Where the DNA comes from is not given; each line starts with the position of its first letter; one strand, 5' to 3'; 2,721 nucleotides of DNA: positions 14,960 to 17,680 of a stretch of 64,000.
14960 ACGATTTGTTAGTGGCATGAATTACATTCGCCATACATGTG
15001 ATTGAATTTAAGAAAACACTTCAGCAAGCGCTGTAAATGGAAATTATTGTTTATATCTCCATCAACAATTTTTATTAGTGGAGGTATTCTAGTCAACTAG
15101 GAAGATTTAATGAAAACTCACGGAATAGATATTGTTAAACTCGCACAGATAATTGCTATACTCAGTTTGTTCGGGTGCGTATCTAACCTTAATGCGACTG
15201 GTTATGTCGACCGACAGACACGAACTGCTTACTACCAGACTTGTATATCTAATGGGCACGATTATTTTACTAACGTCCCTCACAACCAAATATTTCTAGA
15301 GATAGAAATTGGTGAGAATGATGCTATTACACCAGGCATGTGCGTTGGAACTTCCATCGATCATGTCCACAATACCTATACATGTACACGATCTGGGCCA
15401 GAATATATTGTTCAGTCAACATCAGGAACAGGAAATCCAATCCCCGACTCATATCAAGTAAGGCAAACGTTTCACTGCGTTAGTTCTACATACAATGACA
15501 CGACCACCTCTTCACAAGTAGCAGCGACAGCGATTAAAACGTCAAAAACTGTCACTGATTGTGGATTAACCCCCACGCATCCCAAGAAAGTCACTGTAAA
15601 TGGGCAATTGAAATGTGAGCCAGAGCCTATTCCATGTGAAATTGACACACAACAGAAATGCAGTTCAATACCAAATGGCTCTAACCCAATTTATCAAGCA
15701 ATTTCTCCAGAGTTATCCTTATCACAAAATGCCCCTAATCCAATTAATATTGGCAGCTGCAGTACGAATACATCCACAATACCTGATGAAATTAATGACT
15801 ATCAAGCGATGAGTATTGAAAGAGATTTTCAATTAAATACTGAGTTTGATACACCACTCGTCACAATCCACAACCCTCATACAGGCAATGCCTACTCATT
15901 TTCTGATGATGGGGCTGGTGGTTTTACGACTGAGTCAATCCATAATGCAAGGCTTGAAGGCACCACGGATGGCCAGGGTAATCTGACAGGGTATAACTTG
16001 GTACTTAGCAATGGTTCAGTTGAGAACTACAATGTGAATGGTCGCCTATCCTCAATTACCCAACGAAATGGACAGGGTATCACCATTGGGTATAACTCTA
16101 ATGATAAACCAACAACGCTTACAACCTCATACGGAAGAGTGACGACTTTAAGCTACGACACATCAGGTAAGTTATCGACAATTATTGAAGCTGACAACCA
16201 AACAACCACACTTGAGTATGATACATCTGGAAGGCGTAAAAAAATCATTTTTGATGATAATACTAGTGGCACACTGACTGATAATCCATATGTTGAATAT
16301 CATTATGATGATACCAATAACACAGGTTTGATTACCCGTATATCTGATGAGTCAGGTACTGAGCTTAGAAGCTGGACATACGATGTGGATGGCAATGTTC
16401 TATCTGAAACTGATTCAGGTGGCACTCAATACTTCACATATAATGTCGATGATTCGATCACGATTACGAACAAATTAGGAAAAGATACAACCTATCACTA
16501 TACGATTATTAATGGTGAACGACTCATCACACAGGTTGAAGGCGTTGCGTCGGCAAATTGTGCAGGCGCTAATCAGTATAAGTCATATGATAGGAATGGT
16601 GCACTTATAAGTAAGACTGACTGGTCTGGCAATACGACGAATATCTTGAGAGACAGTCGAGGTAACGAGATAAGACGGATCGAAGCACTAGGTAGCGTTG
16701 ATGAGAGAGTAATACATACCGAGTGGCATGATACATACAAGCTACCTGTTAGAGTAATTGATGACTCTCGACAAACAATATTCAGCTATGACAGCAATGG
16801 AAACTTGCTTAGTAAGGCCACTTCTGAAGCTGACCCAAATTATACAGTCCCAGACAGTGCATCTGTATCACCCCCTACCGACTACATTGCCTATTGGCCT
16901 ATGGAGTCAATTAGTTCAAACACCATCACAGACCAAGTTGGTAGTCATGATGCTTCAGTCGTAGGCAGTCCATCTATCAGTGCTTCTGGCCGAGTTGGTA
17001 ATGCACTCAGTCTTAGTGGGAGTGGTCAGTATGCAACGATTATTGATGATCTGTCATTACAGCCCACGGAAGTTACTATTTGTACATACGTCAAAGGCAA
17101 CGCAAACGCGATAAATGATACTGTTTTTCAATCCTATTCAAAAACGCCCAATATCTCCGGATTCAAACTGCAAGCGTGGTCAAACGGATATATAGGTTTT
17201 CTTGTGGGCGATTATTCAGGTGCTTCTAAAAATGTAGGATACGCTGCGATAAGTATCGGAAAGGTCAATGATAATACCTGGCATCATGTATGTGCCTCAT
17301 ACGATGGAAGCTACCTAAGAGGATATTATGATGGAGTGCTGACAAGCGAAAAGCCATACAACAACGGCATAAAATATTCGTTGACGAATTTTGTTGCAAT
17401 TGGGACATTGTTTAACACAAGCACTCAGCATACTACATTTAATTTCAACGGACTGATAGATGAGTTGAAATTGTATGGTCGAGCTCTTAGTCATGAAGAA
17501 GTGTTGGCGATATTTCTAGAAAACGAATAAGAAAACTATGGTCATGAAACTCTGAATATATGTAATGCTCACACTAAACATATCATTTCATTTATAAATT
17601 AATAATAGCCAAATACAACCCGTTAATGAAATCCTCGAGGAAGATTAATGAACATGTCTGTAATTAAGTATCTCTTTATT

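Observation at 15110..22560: Three tandem, strongly diverged A paralogs upstream of a single B gene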

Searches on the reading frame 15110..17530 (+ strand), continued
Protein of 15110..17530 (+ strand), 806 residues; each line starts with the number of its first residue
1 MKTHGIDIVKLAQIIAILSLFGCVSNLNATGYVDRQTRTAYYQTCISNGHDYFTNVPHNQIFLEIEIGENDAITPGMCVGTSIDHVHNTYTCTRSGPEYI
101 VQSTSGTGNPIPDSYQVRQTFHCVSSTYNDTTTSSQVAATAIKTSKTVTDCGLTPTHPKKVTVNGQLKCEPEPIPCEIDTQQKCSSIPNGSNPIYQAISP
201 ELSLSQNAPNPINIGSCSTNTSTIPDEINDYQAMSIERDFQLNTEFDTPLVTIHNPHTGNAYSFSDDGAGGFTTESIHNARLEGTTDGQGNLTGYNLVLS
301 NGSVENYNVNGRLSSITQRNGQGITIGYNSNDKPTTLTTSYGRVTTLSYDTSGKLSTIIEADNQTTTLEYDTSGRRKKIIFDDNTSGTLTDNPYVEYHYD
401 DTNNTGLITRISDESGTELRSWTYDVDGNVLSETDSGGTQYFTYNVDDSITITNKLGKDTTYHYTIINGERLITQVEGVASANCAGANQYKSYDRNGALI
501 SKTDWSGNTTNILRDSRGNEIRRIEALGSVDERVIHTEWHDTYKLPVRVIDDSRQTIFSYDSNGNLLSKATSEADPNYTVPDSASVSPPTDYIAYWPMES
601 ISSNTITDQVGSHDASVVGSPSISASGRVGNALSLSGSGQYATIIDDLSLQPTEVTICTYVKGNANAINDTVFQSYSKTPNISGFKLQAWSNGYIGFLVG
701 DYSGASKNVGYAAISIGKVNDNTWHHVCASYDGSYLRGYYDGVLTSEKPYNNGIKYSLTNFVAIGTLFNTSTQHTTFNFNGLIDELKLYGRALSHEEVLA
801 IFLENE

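Call 52: predict_structure(alignment_id=A4)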
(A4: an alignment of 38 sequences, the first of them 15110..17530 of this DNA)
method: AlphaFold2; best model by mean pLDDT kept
length: 806 residues; sequences in the alignment: 38
mean_pLDDT: 71.1   pTM: 0.52
mean pLDDT of the five models: 71.1, 67.8, 67.8, 66.8, 64.0
residues with pLDDT >= 90: 181; 70-90: 278; 50-70: 186; < 50: 161
segments of 3 or more residues with pLDDT < 50: 1-7, 19-37, 50-58, 81-89, 105-111, 127-131, 149-201, 218-229, 582-585, 620-629, 677-679, 706-708, 768-776
pLDDT, mean of each block of 10 residues (from residue 1): 42 53 38 49 71 47 74 66 43 64 51 65 57 62 72 37 45 30 25 40 51 55 40 78 79 74 76 68 91 90 90 90 91 91 93 91 91 89 76 91 85 93 86 93 89 89 76 82 73 81 90 81 90 91 86 93 86 81 60 73 53 53 39 51 60 87 63 59 75 83 56 86 88 93 88 72 60 47 82 87 72
secondary structure, 60 per line:
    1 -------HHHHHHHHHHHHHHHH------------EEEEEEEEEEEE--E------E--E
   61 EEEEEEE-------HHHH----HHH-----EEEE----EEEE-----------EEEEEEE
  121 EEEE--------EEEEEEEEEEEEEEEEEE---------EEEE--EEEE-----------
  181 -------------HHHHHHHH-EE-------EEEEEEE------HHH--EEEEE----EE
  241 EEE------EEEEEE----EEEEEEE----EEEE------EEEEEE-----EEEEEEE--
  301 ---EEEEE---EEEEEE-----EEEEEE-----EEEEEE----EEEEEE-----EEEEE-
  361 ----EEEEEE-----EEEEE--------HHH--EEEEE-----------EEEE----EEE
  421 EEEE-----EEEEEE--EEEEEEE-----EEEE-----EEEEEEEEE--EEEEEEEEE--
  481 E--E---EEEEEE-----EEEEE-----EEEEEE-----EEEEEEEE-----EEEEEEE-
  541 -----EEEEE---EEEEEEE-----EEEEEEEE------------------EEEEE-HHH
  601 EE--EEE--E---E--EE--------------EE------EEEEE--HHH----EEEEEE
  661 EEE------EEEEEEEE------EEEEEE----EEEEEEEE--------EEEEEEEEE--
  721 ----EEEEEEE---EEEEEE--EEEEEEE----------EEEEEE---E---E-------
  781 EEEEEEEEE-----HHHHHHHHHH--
elements in order (helices of 4 or more, strands of 3 or more residues): H8-23 E36-47 E60-67 H75-78 E91-94 E99-102 E114-124 E133-150 E160-163 E166-169 H194-201 E212-218 E230-234 E239-243 E250-255 E260-266 E271-274 E281-286 E292-298 E304-308 E312-317 E323-328 E334-339 E344-349 E355-359 E365-370 E376-380 E394-398 E410-413 E418-424 E430-435 E438-444 E450-453 E459-467 E470-478 E488-493 E499-503 E509-514 E520-527 E533-539 E546-550 E554-560 E566-573 E592-596 E605-607 E641-645 E655-663 E670-677 E684-689 E694-701 E710-718 E725-731 E735-740 E743-749 E760-765 E781-789 H795-804

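Call 77: search_protein_families(library=pfam, proteins=[P0003], max_evalue=0.001)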
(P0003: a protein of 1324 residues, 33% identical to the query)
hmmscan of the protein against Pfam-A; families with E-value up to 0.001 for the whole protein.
P0003 (1324 aa): 3 families
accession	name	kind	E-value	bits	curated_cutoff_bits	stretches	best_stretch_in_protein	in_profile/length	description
PF05593.20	RHS_repeat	-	8e-65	214.6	22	9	705-742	1-38/38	RHS Repeat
PF20148.4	DUF6531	-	1e-18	67.8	24.1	1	56-132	1-74/74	Domain of unknown function (DUF6531)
PF03527.20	RHS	-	3.4e-08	33.6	27.9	1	1068-1099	1-32/38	RHS protein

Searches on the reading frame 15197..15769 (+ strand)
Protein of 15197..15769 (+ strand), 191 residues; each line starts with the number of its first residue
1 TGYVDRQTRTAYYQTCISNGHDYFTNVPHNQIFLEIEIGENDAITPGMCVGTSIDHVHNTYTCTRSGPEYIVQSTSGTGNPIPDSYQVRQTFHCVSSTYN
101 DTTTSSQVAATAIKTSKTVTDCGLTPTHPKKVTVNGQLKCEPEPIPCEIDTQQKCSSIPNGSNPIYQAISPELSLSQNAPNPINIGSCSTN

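Call 76: search_protein_representatives(alignment_id=A6)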
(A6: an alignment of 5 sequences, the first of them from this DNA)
Query: 5 sequences, 194 profile positions. Proteins with E-value up to 0.001 (for the whole library): 7; up to 1e-10: 5; up to 1e-30: 4. The best 7 are listed.
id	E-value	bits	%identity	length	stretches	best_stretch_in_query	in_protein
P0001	2.3e-84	298.7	-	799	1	1-194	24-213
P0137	1.7e-61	224.0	-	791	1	1-189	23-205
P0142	6.0e-58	212.5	-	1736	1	1-194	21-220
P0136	1.3e-47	178.8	-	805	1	1-194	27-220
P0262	8.5e-11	58.7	-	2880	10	92-166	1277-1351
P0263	2.0e-06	44.4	-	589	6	9-60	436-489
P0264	3.0e-04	37.3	-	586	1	91-171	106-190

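Call 77: search_protein_families(library=pfam, proteins=[P0262, P0263, P0264], max_evalue=0.001)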
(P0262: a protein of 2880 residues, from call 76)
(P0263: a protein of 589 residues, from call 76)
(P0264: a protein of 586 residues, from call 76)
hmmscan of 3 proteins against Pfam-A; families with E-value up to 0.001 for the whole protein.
P0262 (2880 aa): 7 families
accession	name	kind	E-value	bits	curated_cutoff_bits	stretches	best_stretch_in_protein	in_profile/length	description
PF22352.2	K319L-like_PKD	-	1.9e-88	291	27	10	2018-2088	19-84/84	K319L-like, PKD domain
PF24528.1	Ig_ADGRF3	-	2.1e-32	111.6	27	0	526-597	17-89/91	Adhesion G-protein coupled receptor F3-like, Ig-like domain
PF13895.12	Ig_2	-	7.5e-28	97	27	0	1017-1104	4-79/79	Immunoglobulin domain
PF13927.12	Ig_3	-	2.9e-27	95.4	30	0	510-583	2-77/78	Immunoglobulin domain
PF11932.13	DUF3450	-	1.2e-05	25.2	32.6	0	2063-2099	156-192/241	Protein of unknown function (DUF3450)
PF00047.31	ig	-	3e-05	24.7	21.8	0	321-350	11-40/81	Immunoglobulin domain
PF16655.11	PhoD_N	-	0.00013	22.8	30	0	1480-1548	17-85/90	PhoD-like phosphatase, N-terminal domain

P0263 (589 aa): 1 family
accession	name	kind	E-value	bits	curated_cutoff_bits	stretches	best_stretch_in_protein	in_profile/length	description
PF00885.24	DMRL_synthase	-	0.00011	22.5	26.7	0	236-259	64-87/139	6,7-dimethyl-8-ribityllumazine synthase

P0264 (586 aa): 1 family
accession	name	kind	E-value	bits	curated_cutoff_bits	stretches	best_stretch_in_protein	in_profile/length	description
PF05593.20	RHS_repeat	-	5.2e-18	65.4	22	2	356-391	1-36/38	RHS Repeat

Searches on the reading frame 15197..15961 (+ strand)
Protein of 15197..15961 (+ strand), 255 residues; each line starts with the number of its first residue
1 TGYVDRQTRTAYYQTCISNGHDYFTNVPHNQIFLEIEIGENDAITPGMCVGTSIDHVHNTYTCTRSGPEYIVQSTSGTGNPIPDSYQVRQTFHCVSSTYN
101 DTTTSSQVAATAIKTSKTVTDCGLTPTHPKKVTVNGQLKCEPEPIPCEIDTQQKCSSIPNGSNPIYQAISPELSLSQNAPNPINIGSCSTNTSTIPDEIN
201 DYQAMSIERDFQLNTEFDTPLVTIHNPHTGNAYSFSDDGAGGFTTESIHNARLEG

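Call 64: search_protein_families(library=pfam, proteins=[window:15197-15961:+], max_evalue=1)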
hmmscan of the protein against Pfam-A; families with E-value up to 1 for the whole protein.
seq(255 aa): 0 families
